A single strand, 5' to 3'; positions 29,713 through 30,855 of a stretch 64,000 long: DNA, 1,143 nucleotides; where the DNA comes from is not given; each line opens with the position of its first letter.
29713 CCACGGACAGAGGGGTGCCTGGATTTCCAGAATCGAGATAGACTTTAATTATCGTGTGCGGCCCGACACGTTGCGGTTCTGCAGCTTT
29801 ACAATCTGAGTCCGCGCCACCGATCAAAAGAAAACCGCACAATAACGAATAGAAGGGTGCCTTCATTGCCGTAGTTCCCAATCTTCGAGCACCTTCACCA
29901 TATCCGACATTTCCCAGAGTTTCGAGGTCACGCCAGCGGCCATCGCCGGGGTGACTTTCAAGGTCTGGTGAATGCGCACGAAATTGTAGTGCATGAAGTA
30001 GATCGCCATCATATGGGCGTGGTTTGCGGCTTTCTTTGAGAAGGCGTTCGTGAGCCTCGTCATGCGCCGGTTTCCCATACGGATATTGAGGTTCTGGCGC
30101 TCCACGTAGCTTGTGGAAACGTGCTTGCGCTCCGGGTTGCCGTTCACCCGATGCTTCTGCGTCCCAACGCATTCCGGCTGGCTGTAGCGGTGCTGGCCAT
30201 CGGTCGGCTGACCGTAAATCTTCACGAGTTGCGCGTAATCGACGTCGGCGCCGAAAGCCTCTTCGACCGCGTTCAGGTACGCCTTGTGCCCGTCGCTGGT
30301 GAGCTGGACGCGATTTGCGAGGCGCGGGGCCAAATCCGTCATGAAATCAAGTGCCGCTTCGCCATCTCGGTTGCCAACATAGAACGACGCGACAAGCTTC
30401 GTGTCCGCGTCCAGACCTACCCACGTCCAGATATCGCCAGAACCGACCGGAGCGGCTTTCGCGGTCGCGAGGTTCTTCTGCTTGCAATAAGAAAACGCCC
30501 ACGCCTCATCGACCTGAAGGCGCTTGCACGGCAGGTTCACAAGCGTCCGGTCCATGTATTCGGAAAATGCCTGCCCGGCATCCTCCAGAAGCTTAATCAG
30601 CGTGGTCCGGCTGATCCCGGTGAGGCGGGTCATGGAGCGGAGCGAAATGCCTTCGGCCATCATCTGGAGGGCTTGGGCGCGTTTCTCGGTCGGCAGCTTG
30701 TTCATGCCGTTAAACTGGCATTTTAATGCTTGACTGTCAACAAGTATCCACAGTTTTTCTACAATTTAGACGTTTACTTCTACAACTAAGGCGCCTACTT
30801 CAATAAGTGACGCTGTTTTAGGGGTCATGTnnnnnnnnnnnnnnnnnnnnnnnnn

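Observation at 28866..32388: IS1-like elements with a swappable cargo slot translationally coupled to the transposase stop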

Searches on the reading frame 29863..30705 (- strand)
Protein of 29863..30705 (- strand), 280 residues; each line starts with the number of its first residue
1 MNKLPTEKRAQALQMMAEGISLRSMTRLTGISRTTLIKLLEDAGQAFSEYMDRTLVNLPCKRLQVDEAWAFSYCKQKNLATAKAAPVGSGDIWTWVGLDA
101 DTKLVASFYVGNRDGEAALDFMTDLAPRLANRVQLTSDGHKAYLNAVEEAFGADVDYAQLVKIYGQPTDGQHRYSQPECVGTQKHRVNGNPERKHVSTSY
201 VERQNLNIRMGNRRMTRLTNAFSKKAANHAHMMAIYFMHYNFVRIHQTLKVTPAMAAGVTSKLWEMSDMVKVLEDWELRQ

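Call 5: search_protein_families(library=pfam, proteins=[window:29863-30705:-], max_evalue=0.1)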
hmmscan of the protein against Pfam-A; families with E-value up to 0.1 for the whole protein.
window:29863-30705:- (280 aa): 6 families
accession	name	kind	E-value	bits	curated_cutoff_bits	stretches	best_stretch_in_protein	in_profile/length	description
PF03400.19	DDE_Tnp_IS1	-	1.2e-05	26.1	24.1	1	197-238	85-126/131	IS1 transposase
PF13551.12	HTH_29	-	0.00061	20.3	28.1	1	9-42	1-35/64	Winged helix-turn helix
PF02796.21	HTH_7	-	0.0044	17.6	23.8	1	8-41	10-43/45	Helix-turn-helix domain of resolvase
PF13610.12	DDE_Tnp_IS240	-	0.0094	16.5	27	1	93-152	19-79/139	DDE domain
PF13384.12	HTH_23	-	0.011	16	24.6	1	7-38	5-36/50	Homeodomain-like domain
PF13518.12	HTH_28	-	0.013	16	25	1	8-36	1-29/52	Helix-turn-helix domain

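Call 6: search_protein_families(library=ncbifam, proteins=[window:29863-30705:-], max_evalue=0.1)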
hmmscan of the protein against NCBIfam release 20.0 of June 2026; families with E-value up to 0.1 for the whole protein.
window:29863-30705:- (280 aa): 3 families
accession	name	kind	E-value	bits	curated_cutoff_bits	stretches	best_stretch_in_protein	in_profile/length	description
NF033558.1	transpos_IS1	equivalog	1.9e-13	50.8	100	1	6-149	42-169/199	IS1 family transposase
NF033547.1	transpos_IS1595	equivalog_domain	5.5e-06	26.4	75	1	3-149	3-152/215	IS1595 family transposase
NF033587.1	transpos_IS6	equivalog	3.5e-05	23.6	125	1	92-151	84-144/202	IS6 family transposase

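Call 8: find_related_loci(query=window:29863-30705:-, collection=genome_contigs, flank=5000)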
Query window:29863-30705:- (280 aa) in genome_contigs; peptide patterns used: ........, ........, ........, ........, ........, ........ (x = any residue, [..] = any of these).
137 stretches matched a pattern; 95 encode a relative of the query (tblastn E <= 1e-3); the best 80 are kept; 79 distinct loci.
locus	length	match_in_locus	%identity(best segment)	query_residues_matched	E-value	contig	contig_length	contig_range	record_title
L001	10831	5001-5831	84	1-277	4e-164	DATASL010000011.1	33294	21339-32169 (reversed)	MAG TPA_asm: Rhizomicrobium sp. isolate SMAG_U5519 k141_43192, whole genome shotgun sequence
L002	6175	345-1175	84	1-277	7e-164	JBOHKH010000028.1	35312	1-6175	MAG: Rhizomicrobium sp. isolate SE1507_metabat2.bin.11 NODE_495_length_35312_cov_5.074378, whole genome shotgun sequence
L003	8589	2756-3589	84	1-277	4e-163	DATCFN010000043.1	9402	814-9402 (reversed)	MAG TPA_asm: Rhizomicrobium sp. isolate SMAG_U7781 k141_234463, whole genome shotgun sequence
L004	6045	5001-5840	82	1-280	1e-161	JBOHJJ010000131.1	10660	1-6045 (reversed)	MAG: Methylovirgula sp. isolate TC-S_metawrap_bin.167 k127_2357756, whole genome shotgun sequence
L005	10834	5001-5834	83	1-278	7e-161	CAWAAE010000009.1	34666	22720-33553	MAG: uncultured Alphaproteobacteria bacterium isolate MFD01716.bin.1.49 genome assembly, contig: contig_59004, whole gen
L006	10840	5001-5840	82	1-280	2e-160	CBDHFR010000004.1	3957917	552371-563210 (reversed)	MAG: Rhodospirillaceae bacterium isolate 78a68249-97fb-475d-9422-75db5b547fb3 genome assembly, contig: contig_4, whole g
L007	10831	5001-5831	84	1-277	5e-161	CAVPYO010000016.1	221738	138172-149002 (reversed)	MAG: uncultured Alphaproteobacteria bacterium isolate MFD02138.bin.1.87 genome assembly, contig: contig_22035, whole gen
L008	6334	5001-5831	82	1-277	4e-158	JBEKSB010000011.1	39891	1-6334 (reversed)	MAG: Xanthobacteraceae bacterium isolate SPRUCE 524 SPRUCE_524_11, whole genome shotgun sequence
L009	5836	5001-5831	81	1-277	7e-158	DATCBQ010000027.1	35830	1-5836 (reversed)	MAG TPA_asm: Rhizomicrobium sp. isolate SMAG_U7677 k141_270523, whole genome shotgun sequence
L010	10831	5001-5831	80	1-277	3e-157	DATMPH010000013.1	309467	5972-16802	MAG TPA_asm: Rhizomicrobium sp. isolate SMAG_U12897 k141_3197451, whole genome shotgun sequence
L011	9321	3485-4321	80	1-279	2e-157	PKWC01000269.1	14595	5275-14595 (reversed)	MAG: Alphaproteobacteria bacterium isolate palsa_914 73.20120500_P32.15_contig_4020, whole genome shotgun sequence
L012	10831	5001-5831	82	1-277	3e-157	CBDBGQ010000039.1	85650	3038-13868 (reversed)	MAG: Acidobacteriota bacterium isolate 99973d5e-58a3-476f-9567-b4c4ba873066 genome assembly, contig: contig_39, whole ge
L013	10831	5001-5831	81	1-277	1e-156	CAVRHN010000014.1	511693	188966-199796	MAG: uncultured Alphaproteobacteria bacterium isolate MFD05580.bin.3.156 genome assembly, contig: contig_8385, whole gen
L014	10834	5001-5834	81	1-278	1e-156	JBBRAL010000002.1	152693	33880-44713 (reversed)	MAG: Hyphomicrobiales bacterium isolate Co_metawrap_2293 Cmw_2293_k141_11726687_length_152693_cov_13.0000, whole genome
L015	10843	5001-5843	81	1-280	7e-156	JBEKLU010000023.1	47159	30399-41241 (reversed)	MAG: Roseiarcus sp. isolate SPRUCE 378 SPRUCE_378_23, whole genome shotgun sequence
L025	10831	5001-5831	80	1-277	1e-153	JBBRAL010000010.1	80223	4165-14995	MAG: Hyphomicrobiales bacterium isolate Co_metawrap_2293 Cmw_2293_k141_20816733_length_80223_cov_12.9988, whole genome s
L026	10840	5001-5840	80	1-280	4e-153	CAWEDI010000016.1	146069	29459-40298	MAG: uncultured proteobacterium isolate MFD04540.bin.1.115 genome assembly, contig: contig_23659, whole genome shotgun s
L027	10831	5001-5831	80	1-277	3e-152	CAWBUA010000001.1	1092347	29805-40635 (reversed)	MAG: uncultured Alphaproteobacteria bacterium isolate MFD05502.bin.1.117 genome assembly, contig: contig_12222, whole ge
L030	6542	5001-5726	88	38-279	4e-151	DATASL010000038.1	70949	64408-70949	MAG TPA_asm: Rhizomicrobium sp. isolate SMAG_U5519 k141_128589, whole genome shotgun sequence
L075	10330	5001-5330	89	171-280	2e-64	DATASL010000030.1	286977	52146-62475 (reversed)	MAG TPA_asm: Rhizomicrobium sp. isolate SMAG_U5519 k141_876594, whole genome shotgun sequence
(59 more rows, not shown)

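Call 27: find_homologous_proteins(query=window:29863-30705:-, max_evalue=0.00001)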
Query window:29863-30705:- (280 aa): 8000 proteins with E <= 0.00001 among 8000 candidates; the best 120 are listed.
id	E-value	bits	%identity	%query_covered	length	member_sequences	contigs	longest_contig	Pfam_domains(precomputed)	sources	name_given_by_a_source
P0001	2.6e-169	579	92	99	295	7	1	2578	PF03400.19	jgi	jgi:IS1 family transposase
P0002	6.5e-169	578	90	100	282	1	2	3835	PF03400.19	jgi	jgi:IS1 family transposase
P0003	1.1e-166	571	89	100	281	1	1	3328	PF03400.19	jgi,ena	-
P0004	1.5e-161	554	87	100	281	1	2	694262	PF03400.19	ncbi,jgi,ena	jgi:IS1 family transposase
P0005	1.7e-161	554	87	100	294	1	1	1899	PF03400.19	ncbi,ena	-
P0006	4.4e-158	543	87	99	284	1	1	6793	PF03400.19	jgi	jgi:IS1 family transposase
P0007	9.6e-158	541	85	100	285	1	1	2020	PF03400.19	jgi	jgi:IS1 family transposase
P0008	1.3e-157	541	86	100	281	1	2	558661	PF03400.19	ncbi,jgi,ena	jgi:IS1 family transposase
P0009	3.9e-157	539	86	99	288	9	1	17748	PF03400.19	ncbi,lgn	-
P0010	2.1e-156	537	85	100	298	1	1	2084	PF03400.19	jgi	jgi:IS1 family transposase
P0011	4.4e-156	536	86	99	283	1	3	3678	-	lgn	-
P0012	4.5e-156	536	86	99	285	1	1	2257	-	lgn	-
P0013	5.2e-156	536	84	100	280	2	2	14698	-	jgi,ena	jgi:IS1 family transposase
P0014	9.9e-156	535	85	99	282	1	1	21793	PF03400.19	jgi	jgi:IS1 family transposase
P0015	1.2e-155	535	86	99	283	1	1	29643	-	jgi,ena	-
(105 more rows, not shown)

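Call 34: find_encoding_contigs(protein=P0002, flank=4000, max_places=3)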
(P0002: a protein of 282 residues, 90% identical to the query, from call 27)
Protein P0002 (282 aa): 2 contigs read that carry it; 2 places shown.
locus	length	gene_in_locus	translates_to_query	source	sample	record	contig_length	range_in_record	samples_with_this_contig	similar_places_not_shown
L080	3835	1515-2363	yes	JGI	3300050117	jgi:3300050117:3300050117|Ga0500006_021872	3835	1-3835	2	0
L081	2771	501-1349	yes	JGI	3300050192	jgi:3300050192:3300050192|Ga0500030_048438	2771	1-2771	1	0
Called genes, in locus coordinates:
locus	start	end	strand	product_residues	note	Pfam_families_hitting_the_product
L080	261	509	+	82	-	-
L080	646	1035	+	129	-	-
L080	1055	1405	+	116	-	PF15731:MqsA_antitoxin (weak), PF13560:HTH_31 (weak), PF01381:HTH_3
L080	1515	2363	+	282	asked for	PF03400:DDE_Tnp_IS1 (faint)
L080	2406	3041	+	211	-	PF09195:Endonuc-BglII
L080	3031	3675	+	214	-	PF05063:MT-A70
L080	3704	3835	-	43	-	?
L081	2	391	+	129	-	PF15731:MqsA_antitoxin (faint), PF13560:HTH_31 (weak), PF01381:HTH_3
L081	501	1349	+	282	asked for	PF03400:DDE_Tnp_IS1 (faint)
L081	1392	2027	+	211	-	PF09195:Endonuc-BglII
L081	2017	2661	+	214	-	PF05063:MT-A70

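Call 35: find_encoding_contigs(protein=P0003, flank=4000, max_places=3)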
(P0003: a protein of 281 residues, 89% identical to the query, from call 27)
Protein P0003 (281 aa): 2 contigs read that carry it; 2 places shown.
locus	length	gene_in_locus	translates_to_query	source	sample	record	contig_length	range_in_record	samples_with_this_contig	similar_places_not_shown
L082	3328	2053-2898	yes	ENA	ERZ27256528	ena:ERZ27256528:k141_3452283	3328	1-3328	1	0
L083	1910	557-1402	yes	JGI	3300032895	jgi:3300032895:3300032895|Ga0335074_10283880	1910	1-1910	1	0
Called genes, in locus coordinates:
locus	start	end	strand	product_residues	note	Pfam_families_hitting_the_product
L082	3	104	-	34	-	?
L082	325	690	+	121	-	-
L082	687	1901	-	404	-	PF20703:nSTAND1 (weak), PF13191:AAA_16 (weak), PF13401:AAA_22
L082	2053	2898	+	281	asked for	PF03400:DDE_Tnp_IS1 (faint)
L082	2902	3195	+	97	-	-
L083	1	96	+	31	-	?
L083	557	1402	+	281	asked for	PF03400:DDE_Tnp_IS1 (faint)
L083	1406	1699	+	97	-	-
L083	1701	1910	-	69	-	?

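Call 36: find_encoding_contigs(protein=P0004, flank=4000, max_places=3)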
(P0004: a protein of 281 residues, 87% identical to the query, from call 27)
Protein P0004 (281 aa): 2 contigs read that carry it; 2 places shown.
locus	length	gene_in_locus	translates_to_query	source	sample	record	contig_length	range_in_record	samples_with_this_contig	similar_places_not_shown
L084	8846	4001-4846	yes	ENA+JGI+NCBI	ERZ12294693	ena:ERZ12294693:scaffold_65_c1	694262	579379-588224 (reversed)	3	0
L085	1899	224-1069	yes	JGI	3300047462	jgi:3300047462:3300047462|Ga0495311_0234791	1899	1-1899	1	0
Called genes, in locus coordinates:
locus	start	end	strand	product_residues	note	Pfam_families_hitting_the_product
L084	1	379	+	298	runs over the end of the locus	PF02668:TauD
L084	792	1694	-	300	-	PF00126:HTH_1, PF03466:LysR_substrate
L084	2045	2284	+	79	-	-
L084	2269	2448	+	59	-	-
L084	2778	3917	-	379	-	PF01381:HTH_3 (faint)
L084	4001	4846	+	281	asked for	PF03400:DDE_Tnp_IS1 (faint)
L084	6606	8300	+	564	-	PF13428:TPR_14 (faint), PF14559:TPR_19 (faint), PF07719:TPR_2 (faint), PF13181:TPR_8 (faint), PF13424:TPR_12 (faint), PF00685:Sulfotransfer_1, PF13469:Sulfotransfer_3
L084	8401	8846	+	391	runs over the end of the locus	-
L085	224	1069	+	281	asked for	PF03400:DDE_Tnp_IS1 (faint)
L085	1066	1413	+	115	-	PF14338:Mrr_N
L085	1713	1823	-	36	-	-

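Call 64: search_dna_similar(query=window:29863-30705:-, collection=plasmids, mode=protein, max_rows=25, max_evalue=0.00001)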
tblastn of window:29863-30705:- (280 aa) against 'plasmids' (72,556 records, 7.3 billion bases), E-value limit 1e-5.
Records with a match: 23; places in all: 26; records where one place covers at least 80% of the query: 13.
Best place of each record, by identity: <60% 23.
By first word of the organism name: Mesorhizobium 6; Acaryochloris 4; Deinococcus 3; Methylocapsa 1; Acidiphilium 1; Hoeflea 1; Sphingomonas 1; Bosea 1; Nostoc 1; Gloeothece 1; and 3 more.
By predicted mobility (MOB-suite, as given by PLSDB): non-mobilizable 19; conjugative 2; mobilizable 2.
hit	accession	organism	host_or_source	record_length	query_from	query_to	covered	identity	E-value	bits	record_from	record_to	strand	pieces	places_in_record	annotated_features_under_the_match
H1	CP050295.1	Mesorhizobium loti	Oxytropis kamtschatica,cell ...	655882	1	279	100%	58.6%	6e-108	350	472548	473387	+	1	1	IS1 family transposase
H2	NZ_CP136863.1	Methylocapsa polymorpha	Shagnum peat sample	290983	1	279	100%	56.8%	8e-104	338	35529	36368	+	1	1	helix-turn-helix domain-containing protein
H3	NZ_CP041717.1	Acidiphilium multivorum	Cell culture,activated sludge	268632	1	274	98%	57.3%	1e-104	340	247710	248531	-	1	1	IS1 family transposase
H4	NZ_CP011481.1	Hoeflea sp. IMCC20628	-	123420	2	274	98%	56.9%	2e-101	331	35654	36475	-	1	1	IS1 family transposase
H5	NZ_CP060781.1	Sphingomonas daechungensis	single bacterial strain,sediment of a ...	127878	1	280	100%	30.3%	2e-33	135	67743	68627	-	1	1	IS1 family transposase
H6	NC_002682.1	Mesorhizobium japonicum MAFF 303099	-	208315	5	206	72%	41.9%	4e-38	149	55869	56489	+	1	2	none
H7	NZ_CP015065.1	Mesorhizobium ciceri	Astragalus pelecinus,Pure Sample,Plant ...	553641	126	274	53%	52.7%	8e-33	166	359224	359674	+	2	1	none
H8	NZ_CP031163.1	Deinococcus wulumuqiensis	cell culture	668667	2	270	96%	25.6%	2e-10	68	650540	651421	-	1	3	IS1 family transposase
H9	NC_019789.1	Deinococcus peraridilitoris DSM 19664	-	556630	12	270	93%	24.7%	2e-12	75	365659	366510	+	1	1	IS1 transposase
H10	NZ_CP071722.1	Acaryochloris sp. 'Moss Beach'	culture,intertidal zone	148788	3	271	96%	23.7%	8e-8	61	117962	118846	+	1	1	hypothetical protein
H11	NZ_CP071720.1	Acaryochloris sp. 'Moss Beach'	culture,intertidal zone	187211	3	271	96%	23.7%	8e-8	61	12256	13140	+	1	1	hypothetical protein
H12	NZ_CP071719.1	Acaryochloris sp. 'Moss Beach'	culture,intertidal zone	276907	3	264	94%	24.3%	2e-7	59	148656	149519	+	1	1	hypothetical protein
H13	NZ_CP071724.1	Acaryochloris sp. 'Moss Beach'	culture,intertidal zone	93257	3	271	96%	23.3%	5e-8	61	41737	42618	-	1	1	hypothetical protein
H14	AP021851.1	Deinococcus grandis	-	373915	13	268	91%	23.7%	3e-7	59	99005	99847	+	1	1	hypothetical protein (x2)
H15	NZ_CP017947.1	Bosea sp. Tri-49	Oxytropis triphylla,cell culture,root ...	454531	170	277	39%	55.0%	4e-30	126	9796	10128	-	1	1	none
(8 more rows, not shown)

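Call 66: get_annotated_region(hit=H1, flank=3500)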
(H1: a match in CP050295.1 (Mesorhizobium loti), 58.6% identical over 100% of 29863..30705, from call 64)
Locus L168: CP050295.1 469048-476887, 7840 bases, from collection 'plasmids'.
description: Mesorhizobium loti strain 582 plasmid p_1, complete sequence
organism: Mesorhizobium loti (NCBI taxid 381)
taxonomy: Bacteria; Pseudomonadota; Alphaproteobacteria; Hyphomicrobiales; Phyllobacteriaceae; Mesorhizobium; Mesorhizobium loti
host: -; source: Oxytropis kamtschatica,cell culture,root nodule; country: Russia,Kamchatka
typing (MOB-suite, as given by PLSDB): non-mobilizable; mating-pair formation MPF_T
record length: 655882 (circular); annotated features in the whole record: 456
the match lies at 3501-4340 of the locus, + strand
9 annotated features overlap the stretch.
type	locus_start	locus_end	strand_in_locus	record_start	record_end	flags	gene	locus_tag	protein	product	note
CDS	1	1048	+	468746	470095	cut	hemN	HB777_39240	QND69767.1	oxygen-independent coproporphyrinogen III oxidase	-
CDS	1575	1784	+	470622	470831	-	-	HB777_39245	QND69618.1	histone H1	-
CDS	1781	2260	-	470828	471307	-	-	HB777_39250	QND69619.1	hypothetical protein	-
CDS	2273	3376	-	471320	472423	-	-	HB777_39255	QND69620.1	helix-turn-helix domain-containing protein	-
CDS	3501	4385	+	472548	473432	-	-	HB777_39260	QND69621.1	IS1 family transposase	-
CDS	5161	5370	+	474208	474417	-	-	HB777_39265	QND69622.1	hypothetical protein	-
CDS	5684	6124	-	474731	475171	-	-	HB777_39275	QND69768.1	hypothetical protein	-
CDS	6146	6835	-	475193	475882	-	-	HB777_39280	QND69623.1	DsbA family protein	-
CDS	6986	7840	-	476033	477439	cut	-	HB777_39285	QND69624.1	dicarboxylate/amino acid:cation symporter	-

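Call 67: get_annotated_region(hit=H3, flank=3500)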
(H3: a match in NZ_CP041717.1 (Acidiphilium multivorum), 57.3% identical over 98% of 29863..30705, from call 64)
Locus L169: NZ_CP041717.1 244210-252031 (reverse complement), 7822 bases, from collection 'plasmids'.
description: Acidiphilium multivorum strain JZ-6 plasmid unnamed1, complete sequence
organism: Acidiphilium multivorum (NCBI taxid 62140)
taxonomy: Bacteria; Pseudomonadota; Alphaproteobacteria; Rhodospirillales; Acetobacteraceae; Acidiphilium; Acidiphilium multivorum
host: -; source: Cell culture,activated sludge; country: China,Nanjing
typing (MOB-suite, as given by PLSDB): non-mobilizable; mating-pair formation MPF_I
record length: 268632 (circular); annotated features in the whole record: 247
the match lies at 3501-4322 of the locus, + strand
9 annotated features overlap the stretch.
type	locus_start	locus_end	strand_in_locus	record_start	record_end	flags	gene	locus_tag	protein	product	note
CDS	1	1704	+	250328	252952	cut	-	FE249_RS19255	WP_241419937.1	sigma factor-like helix-turn-helix DNA-binding protein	GO:0006352 - DNA-templated transcription initiation [Evidence IEA]; GO:0006355 - regulation of DNA-templated ...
CDS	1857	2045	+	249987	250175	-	-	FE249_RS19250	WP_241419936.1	hypothetical protein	-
CDS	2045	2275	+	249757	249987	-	-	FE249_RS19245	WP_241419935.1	hypothetical protein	-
CDS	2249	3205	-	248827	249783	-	-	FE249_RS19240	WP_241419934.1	hypothetical protein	-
CDS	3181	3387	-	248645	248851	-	-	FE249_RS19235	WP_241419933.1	hypothetical protein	-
CDS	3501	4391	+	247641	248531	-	-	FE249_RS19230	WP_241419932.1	IS1 family transposase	-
CDS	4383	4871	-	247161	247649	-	-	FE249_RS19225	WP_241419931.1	RES domain-containing protein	-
CDS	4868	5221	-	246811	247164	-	-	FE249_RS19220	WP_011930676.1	MbcA/ParS/Xre antitoxin family protein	-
CDS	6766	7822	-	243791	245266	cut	-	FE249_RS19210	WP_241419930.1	AAA family ATPase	-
